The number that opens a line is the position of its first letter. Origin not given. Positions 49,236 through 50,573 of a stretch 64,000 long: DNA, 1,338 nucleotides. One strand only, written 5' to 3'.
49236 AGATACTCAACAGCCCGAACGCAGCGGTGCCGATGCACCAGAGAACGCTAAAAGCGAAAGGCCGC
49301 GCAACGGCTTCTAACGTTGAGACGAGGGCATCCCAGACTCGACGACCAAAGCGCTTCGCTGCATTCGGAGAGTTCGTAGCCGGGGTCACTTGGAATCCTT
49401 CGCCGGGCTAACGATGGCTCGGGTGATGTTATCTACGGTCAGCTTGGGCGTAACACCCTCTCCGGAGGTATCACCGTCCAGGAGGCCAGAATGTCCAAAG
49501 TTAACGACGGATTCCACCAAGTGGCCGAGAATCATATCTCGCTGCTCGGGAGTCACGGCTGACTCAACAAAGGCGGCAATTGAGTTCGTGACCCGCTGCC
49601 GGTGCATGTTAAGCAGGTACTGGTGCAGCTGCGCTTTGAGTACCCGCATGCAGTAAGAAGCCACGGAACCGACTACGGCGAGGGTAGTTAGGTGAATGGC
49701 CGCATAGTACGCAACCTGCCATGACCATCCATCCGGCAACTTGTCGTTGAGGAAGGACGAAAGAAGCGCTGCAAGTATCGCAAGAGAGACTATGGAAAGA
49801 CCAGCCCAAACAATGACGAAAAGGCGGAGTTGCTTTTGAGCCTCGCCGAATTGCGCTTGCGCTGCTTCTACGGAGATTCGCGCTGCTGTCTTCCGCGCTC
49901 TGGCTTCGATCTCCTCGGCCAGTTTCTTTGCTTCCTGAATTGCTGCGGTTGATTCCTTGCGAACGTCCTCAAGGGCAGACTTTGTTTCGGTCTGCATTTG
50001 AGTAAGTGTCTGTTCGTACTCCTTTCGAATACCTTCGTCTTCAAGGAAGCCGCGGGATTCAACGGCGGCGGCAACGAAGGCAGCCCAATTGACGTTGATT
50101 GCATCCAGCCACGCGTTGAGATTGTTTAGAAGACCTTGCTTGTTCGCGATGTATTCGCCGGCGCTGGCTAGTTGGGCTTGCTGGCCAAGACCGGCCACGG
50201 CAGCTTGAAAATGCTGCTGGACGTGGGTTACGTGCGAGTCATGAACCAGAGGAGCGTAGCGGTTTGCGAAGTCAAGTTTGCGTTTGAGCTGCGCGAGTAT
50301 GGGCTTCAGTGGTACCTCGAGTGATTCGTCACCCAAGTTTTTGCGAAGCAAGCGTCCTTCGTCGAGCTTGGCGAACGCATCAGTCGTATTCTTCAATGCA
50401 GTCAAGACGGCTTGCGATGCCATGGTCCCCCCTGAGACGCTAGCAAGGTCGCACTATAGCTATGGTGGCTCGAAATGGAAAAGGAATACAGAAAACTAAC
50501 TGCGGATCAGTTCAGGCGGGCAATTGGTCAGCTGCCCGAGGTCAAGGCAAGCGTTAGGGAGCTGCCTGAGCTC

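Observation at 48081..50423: Island cargo: a tightly coupled three-gene operon encoding only membrane proteins of no recognisable family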

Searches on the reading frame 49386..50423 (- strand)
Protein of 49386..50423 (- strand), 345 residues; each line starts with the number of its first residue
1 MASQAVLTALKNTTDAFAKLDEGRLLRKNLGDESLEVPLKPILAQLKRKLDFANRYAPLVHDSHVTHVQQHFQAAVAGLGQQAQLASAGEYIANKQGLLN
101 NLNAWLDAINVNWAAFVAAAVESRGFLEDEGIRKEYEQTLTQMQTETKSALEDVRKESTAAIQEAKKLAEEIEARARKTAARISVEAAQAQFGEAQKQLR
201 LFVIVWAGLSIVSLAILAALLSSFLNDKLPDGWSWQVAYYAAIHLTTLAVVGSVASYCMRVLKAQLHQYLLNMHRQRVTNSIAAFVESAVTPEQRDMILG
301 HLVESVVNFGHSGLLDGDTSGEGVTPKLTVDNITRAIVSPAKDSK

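Call 3: search_protein_families(library=pfam, proteins=[window:49386-50423:-], max_evalue=1)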
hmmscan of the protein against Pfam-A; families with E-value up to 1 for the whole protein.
window:49386-50423:- (345 aa): 7 families
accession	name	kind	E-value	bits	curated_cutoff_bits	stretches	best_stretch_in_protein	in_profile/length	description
PF07264.17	EI24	-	0.017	15.7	32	1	196-254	11-68/199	Sulfate transporter CysZ/Etoposide-induced protein 2.4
PF07068.17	Gp23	-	0.064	13.1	24.4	1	116-189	86-160/376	Major capsid protein Gp23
PF05837.17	CENP-H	-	0.11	12.8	29.9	1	139-200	100-164/202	Centromere protein H (CENP-H)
PF03850.20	Tfb4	-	0.2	11.6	27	1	98-184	31-119/273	Transcription factor Tfb4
PF06103.16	DUF948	-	0.27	11.9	37.2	0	139-179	30-70/89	Bacterial protein of unknown function (DUF948)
PF11727.13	ISG65-75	-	0.3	10.7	25.1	1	133-197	87-146/281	Invariant surface glycoprotein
PF00430.23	ATP-synt_B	-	0.8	10.2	28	1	132-199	45-111/132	ATP synthase B/B' CF(0)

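Call 4: search_protein_families(library=padloc, proteins=[window:49386-50423:-], max_evalue=1)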
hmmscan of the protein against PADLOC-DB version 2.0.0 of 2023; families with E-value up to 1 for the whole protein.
window:49386-50423:- (345 aa): 3 families
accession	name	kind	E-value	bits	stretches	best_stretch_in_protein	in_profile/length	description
PDLC03841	LeoBC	-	0.002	15.3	1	79-260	354-505/601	-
PDLC04886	PDC-S06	-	0.0073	13.1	1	62-189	324-449/727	-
PDLC03859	LmuB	-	0.78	6.8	0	74-198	374-481/611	-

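Call 8: search_protein_families(library=ncbifam, proteins=[window:49386-50423:-], max_evalue=1)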
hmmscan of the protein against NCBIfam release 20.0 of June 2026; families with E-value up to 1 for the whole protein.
window:49386-50423:- (345 aa): 10 families
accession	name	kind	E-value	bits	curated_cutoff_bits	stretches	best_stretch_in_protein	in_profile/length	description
NF046000.1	MAG1210_fam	subfamily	0.0034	16.1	275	1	134-285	6-141/550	MAG1210 family protein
NF004411.0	PRK05759.1-2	equivalog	0.014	15.5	131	1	130-200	55-121/156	F0F1 ATP synthase subunit B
NF041483.1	growth_prot_Scy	equivalog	0.03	11.8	1040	1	110-196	150-235/1293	polarized growth protein Scy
NF005160.0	PRK06635.2-4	equivalog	0.06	12.1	657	1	83-155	256-326/392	aspartate kinase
NF006350.0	PRK08575.1-4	equivalog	0.097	12.1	361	1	134-212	144-224/309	5-methyltetrahydropteroyltriglutamate--homocysteine methyltransferase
NF009318.0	PRK12674.2-3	equivalog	0.12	12.7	97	1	212-259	42-89/102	Na+/H+ antiporter subunit G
NF005283.0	PRK06800.1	equivalog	0.13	12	192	1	129-201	33-105/228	flagellar assembly protein H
TIGR04536.1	geobac_encap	equivalog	0.16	11.8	100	0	39-84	129-174/194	IMEF encapsulin system ferritin-like cargo protein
NF005198.1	PRK06669.1-3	equivalog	0.21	10.7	200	1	132-189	61-118/299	flagellar assembly protein FliH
TIGR01069.2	mutS2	equivalog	0.33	9.2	400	1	132-188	549-605/790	endonuclease MutS2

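Call 9: search_protein_families(library=phrogs, proteins=[window:49386-50423:-], max_evalue=1)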
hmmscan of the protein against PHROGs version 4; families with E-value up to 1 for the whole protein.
window:49386-50423:- (345 aa): 3 families
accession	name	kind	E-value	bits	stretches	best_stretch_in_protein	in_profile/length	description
phrog_2628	-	unknown function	0.011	15.9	1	141-275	109-245/314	-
phrog_9415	-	unknown function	0.026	15.4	1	132-200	76-143/168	-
phrog_11014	-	unknown function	0.14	13.4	1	212-245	53-86/123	-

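Call 11: find_homologous_proteins(query=window:49386-50423:-)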
Query window:49386-50423:- (345 aa): 168 proteins with E <= 0.001 among 8000 candidates; the best 120 are listed.
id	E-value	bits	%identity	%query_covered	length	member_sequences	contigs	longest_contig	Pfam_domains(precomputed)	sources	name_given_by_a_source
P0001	1.8e-217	739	100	100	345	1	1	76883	-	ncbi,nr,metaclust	ncbi:hypothetical protein AYO46_00740 [Betaproteobacteria bacterium SCGC AG-212-J23]|nr:hypothetical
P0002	7.6e-158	543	72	100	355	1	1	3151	-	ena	-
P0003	5.8e-147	507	73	92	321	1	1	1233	-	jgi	jgi:hypothetical protein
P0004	4.1e-130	452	61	99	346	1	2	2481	-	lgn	-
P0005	8.7e-130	451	62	99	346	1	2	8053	-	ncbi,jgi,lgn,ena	-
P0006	1.9e-109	384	54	100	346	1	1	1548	-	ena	-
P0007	5.1e-103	363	51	100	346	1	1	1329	-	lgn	-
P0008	8.8e-102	359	52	100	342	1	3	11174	-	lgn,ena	-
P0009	9.7e-102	358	52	99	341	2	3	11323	-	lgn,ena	-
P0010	3.3e-101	357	51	100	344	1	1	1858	-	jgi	jgi:hypothetical protein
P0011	4.7e-100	353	50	100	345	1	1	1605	-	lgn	-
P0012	1.3e-98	348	50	99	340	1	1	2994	-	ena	-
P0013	1.8e-97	344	51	99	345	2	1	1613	-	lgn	-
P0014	6.0e-97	343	49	99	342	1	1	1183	-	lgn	-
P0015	6.3e-95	336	47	99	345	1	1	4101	-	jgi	jgi:hypothetical protein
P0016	2.9e-91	324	47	99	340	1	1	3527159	-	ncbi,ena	-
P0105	1.8e-73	266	39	99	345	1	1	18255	PF28006.1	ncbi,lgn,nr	ncbi:MAG: hypothetical protein HY910_11590 [Desulfarculus sp.]|nr:hypothetical protein [Desulfarculu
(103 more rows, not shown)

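Call 13: find_encoding_contigs(protein=P0005, flank=5000, max_places=3)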
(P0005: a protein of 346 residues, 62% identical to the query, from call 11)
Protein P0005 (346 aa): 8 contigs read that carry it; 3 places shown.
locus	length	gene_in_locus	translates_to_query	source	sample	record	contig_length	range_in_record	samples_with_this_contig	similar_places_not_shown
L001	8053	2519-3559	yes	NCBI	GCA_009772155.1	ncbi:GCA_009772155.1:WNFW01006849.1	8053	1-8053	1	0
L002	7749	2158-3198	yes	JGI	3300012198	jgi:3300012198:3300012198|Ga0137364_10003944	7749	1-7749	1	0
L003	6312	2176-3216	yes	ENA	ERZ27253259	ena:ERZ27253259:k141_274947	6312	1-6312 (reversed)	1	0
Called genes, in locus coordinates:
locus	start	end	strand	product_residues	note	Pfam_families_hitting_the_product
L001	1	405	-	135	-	?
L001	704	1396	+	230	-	PF06114:Peptidase_M78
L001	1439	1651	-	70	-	-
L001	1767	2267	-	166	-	-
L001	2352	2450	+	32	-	-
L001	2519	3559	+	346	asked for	-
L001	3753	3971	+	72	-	-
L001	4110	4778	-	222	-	PF00702:Hydrolase, PF12710:HAD (weak), PF13419:HAD_2, PF13242:Hydrolase_like (weak)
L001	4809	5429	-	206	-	PF24838:8xMP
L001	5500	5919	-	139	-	PF12710:HAD, PF08282:Hydrolase_3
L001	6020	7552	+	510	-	PF16655:PhoD_N, PF09423:PhoD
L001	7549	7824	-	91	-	-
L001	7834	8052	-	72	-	?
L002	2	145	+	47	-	?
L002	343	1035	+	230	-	PF06114:Peptidase_M78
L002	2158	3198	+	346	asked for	-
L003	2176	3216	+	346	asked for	-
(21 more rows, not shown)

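Call 14: find_encoding_contigs(protein=P0016, flank=6000, max_places=2)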
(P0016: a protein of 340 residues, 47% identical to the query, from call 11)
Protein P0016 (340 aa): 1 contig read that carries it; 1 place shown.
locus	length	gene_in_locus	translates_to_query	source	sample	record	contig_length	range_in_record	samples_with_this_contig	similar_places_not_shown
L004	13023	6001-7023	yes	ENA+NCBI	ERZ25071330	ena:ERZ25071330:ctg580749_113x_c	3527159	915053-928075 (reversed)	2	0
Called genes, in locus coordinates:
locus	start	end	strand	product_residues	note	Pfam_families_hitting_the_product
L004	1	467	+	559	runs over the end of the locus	PF00920:ILVD_EDD_N, PF24877:ILV_EDD_C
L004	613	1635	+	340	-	PF20349:DUF6644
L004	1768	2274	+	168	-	-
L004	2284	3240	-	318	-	PF13495:Phage_int_SAM_4, PF00589:Phage_integrase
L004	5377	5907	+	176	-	-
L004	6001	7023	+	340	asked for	-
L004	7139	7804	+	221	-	PF20599:DUF6796 (weak)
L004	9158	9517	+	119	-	PF07237:DUF1428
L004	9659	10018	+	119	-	-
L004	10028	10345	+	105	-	-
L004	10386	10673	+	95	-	-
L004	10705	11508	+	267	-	PF00106:adh_short, PF08659:KR, PF13561:adh_short_C2, PF23441:SDR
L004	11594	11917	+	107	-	PF09413:DUF2007, PF24463:DUF7577 (weak)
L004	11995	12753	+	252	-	PF00557:Peptidase_M24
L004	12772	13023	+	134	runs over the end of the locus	PF08818:DUF1801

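Call 15: find_encoding_contigs(protein=P0105, flank=6000, max_places=2)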
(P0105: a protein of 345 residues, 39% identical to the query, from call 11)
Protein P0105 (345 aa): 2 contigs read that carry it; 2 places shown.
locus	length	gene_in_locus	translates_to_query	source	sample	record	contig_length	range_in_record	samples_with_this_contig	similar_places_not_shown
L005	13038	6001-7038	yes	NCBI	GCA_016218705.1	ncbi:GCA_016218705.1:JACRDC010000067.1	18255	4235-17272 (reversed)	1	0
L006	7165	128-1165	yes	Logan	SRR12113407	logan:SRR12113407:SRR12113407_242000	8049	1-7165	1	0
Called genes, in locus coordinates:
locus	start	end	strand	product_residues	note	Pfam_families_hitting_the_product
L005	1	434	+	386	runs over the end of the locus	PF04015:DUF362, PF14697:Fer4_21, PF12838:Fer4_7, PF13183:Fer4_8 (weak), PF13187:Fer4_9, PF00037:Fer4, PF12837:Fer4_6, PF13237:Fer4_10 (weak), +3 more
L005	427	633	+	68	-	-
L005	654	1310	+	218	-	PF11249:DUF3047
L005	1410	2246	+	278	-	PF12706:Lactamase_B_2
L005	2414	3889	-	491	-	PF12729:4HB_MCP_1 (weak), PF00015:MCPsignal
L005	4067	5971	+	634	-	PF00009:GTP_EFTU, PF22042:EF-G_D2 (weak), PF03144:GTP_EFTU_D2, PF14492:EFG_III (weak), PF00679:EFG_C, PF06421:LepA_C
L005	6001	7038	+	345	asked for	PF28006:HpsJ (faint)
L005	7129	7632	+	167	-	-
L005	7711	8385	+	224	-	PF12654:DUF3786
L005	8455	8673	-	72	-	-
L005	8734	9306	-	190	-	PF19620:DUF6125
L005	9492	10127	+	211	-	PF00440:TetR_N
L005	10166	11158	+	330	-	-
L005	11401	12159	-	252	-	PF01346:FKBP_N, PF00254:FKBP_C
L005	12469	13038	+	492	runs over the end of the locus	PF00989:PAS, PF08448:PAS_4, PF13426:PAS_9 (weak), PF00989:PAS, PF08448:PAS_4, PF13426:PAS_9 (weak), PF08447:PAS_3, PF00990:GGDEF, +1 more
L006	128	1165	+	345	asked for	PF28006:HpsJ (faint)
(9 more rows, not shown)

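Call 21: find_encoding_contigs(protein=P0002, flank=5000, max_places=3)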
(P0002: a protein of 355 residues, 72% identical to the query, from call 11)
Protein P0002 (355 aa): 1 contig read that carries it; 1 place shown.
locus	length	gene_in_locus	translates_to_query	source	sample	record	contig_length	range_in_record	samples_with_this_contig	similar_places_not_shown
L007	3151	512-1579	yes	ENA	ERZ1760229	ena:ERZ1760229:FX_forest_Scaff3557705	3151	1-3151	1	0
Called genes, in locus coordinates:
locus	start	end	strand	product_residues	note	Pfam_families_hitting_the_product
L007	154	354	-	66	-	PF00376:MerR, PF13411:MerR_1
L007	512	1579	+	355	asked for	-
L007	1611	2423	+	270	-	PF14337:Abi_alpha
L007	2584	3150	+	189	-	?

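Call 22: find_encoding_contigs(protein=P0004, flank=5000, max_places=3)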
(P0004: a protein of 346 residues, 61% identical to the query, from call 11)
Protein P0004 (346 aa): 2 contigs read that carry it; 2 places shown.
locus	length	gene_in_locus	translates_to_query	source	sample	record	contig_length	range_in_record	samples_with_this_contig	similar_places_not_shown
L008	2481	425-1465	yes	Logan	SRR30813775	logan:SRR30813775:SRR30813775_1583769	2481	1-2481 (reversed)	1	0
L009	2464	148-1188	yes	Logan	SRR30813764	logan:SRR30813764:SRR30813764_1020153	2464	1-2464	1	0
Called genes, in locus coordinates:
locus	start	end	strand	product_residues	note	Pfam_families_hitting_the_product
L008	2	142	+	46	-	?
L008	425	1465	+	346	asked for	-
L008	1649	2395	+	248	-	-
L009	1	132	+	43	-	?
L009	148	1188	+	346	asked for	-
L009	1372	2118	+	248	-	-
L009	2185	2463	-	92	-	?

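Call 26: search_solved_structures(query=A1, max_evalue=10)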
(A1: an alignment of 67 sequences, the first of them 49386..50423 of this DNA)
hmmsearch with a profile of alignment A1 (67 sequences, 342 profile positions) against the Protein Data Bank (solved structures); distinct sequences matched with E-value up to 10: 69 (the best 60 are shown).
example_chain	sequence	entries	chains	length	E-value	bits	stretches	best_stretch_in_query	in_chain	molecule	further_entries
4uos_A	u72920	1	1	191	1.3e-05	27.8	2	126-170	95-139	DESIGNED HELICAL BUNDLE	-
9o19_X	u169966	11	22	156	0.017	17.5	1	109-193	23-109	ATP synthase subunit b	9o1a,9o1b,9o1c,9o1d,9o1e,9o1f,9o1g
1ti8_B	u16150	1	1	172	0.21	13.9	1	61-148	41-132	hemagglutinin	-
4nyf_A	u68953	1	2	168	0.21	13.9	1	107-177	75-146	Integrase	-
2k6i_A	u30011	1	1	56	0.22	13.8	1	148-181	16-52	Uncharacterized protein MJ0223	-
5jw3_B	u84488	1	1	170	0.26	13.6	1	61-148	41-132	Hemagglutinin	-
9p9q_B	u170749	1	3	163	0.26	13.6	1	62-148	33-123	Hemagglutinin HA2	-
4bsg_B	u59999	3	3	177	0.28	13.5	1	61-148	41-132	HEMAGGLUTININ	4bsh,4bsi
9p9r_B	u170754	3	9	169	0.28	13.5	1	62-148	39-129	Hemagglutinin HA2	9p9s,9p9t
5cjq_B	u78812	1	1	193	0.29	13.5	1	59-148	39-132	Designed influenza hemagglutinin stem #4900, HA2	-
1k6y_A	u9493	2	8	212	0.29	13.4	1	106-177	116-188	Integrase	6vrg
6v49_B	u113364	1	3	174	0.3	13.4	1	62-148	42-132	Hemagglutinin HA2 chain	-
4lcx_B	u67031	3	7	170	0.31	13.3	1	61-148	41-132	Hemagglutinin HA2 | hemagglutinin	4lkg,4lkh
4v91_O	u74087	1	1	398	0.32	13.3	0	71-106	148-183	UL13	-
9e9a_A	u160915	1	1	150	0.33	13.3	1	122-155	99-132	DUF1893 domain-containing protein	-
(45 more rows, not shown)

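Call 27: find_related_loci(query=A1, collection=genome_contigs, flank=8000)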
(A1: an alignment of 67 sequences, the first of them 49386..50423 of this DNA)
Query A1 (345 aa) in genome_contigs; peptide patterns used: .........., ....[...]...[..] (x = any residue, [..] = any of these).
256 stretches matched a pattern; 31 encode a relative of the query (tblastn E <= 1e-3); 31 distinct loci.
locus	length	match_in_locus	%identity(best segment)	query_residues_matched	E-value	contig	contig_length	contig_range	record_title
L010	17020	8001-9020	47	1-342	6e-100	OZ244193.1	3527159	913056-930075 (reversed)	MAG: uncultured Pseudohongiella sp. isolate c9968b81-f854-4036-b30c-81d0d13b9c88 genome assembly, chromosome: 1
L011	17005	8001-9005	47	1-338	5e-96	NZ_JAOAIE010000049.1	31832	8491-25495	MAG: Ignavibacterium album isolate SKW81 k141_547225, whole genome shotgun sequence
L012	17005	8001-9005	44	1-337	3e-90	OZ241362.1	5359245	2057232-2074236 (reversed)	MAG: Candidatus Latescibacterota bacterium isolate 7df831f4-54e1-479f-8521-a5e6456f6651 genome assembly, chromosome: 1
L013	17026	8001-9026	44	1-343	2e-90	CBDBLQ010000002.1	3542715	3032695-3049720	MAG: bacterium isolate 7e3eab2d-bf14-4947-a8f9-fc6ddb354d52 genome assembly, contig: contig_2, whole genome shotgun sequ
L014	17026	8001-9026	44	1-343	1e-89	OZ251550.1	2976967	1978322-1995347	MAG: Nitrospirales bacterium isolate d59870a2-bf11-498b-9867-9f61eb436578 genome assembly, chromosome: 1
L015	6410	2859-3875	46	1-340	4e-89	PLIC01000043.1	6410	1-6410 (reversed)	MAG: Acidobacteriaceae bacterium isolate bog_202 73.20110800_S1M.27_contig_9675, whole genome shotgun sequence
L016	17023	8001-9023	42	1-342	9e-87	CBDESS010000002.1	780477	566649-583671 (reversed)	MAG: uncultured Candidatus Binatia bacterium isolate d285014b-b5bd-45bc-989a-fc635d2899d5 genome assembly, contig: conti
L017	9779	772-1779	45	1-337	1e-86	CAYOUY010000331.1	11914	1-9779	MAG TPA_asm: uncultured Acidobacteriaceae bacterium isolate SRP140028_co1_86 genome assembly, contig: k141_3729030, whol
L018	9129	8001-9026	39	1-344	6e-83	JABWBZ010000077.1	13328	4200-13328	MAG: bacterium isolate MAG_43 scaffold_5367, whole genome shotgun sequence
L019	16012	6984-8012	39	1-342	9e-82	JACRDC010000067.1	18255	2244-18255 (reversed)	MAG: Desulfarculus sp. isolate NC_groundwater_1662_Pr3_B-0.1um_67_139 SR-2_scaffold_141_1785435, whole genome shotgun se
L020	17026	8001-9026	43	1-343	2e-81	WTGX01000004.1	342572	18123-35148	MAG: Nitrospira sp. isolate CO36405bin_1 NODE_3_length_342572_cov_310.892651, whole genome shotgun sequence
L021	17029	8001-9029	44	1-342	5e-81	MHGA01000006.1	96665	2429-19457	MAG: Omnitrophica WOR_2 bacterium GWA2_63_20 gwa2_scaffold_1397, whole genome shotgun sequence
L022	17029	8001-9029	44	1-342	1e-80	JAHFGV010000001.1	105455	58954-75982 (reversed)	MAG: Candidatus Omnitrophota bacterium isolate nzgw323 NODE_118_length_105456_cov_7.186681, whole genome shotgun sequenc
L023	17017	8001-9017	39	1-342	2e-76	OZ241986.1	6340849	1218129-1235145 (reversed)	MAG: Candidatus Latescibacterota bacterium isolate 0d522d25-140f-41b3-910f-d932058e053c genome assembly, chromosome: 1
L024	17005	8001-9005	38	1-337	9e-76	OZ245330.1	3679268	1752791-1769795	MAG: bacterium isolate c16666b3-4bf0-4dcb-aaf0-864fdfc57c8a genome assembly, chromosome: 1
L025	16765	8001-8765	48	89-343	2e-71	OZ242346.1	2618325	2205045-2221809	MAG: Nitrospirales bacterium isolate 9c02dde2-7a43-4f12-96c5-beceef923469 genome assembly, chromosome: 1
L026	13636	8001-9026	36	1-339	5e-70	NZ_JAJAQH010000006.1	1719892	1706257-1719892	Methylovorus menthalis strain VKM B-2663 platanus_K_21_77_6, whole genome shotgun sequence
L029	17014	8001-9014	40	1-340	2e-77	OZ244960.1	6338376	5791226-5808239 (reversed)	MAG: Candidatus Latescibacterota bacterium isolate 84ceb019-2832-410a-8319-f59b3e32517b genome assembly, chromosome: 1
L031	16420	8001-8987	38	4-340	3e-68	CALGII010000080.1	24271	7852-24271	MAG TPA_asm: uncultured Ignavibacteriae bacterium isolate SRR3330206_bin.142_CONCOCT_v1.1_MAG genome assembly, contig: E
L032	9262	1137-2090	40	1-318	4e-73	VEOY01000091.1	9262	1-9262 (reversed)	MAG: Nitrospirae bacterium isolate MnB_6 Mn-Nitrospirae-1_199664, whole genome shotgun sequence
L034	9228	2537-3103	47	125-332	2e-52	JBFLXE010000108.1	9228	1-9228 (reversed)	MAG: Nitrospirota bacterium isolate MAG050 MAG050_108, whole genome shotgun sequence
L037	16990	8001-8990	38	1-322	4e-67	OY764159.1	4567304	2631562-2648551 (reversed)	MAG: Syntrophales bacterium isolate 28fc5764-0b9a-428c-a12f-8ca866e14e1d genome assembly, chromosome: 1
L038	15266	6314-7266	35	1-318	2e-50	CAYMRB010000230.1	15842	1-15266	MAG TPA_asm: uncultured Planctomycetia bacterium isolate SRP077602_co5_567 genome assembly, contig: NODE_17294_length_15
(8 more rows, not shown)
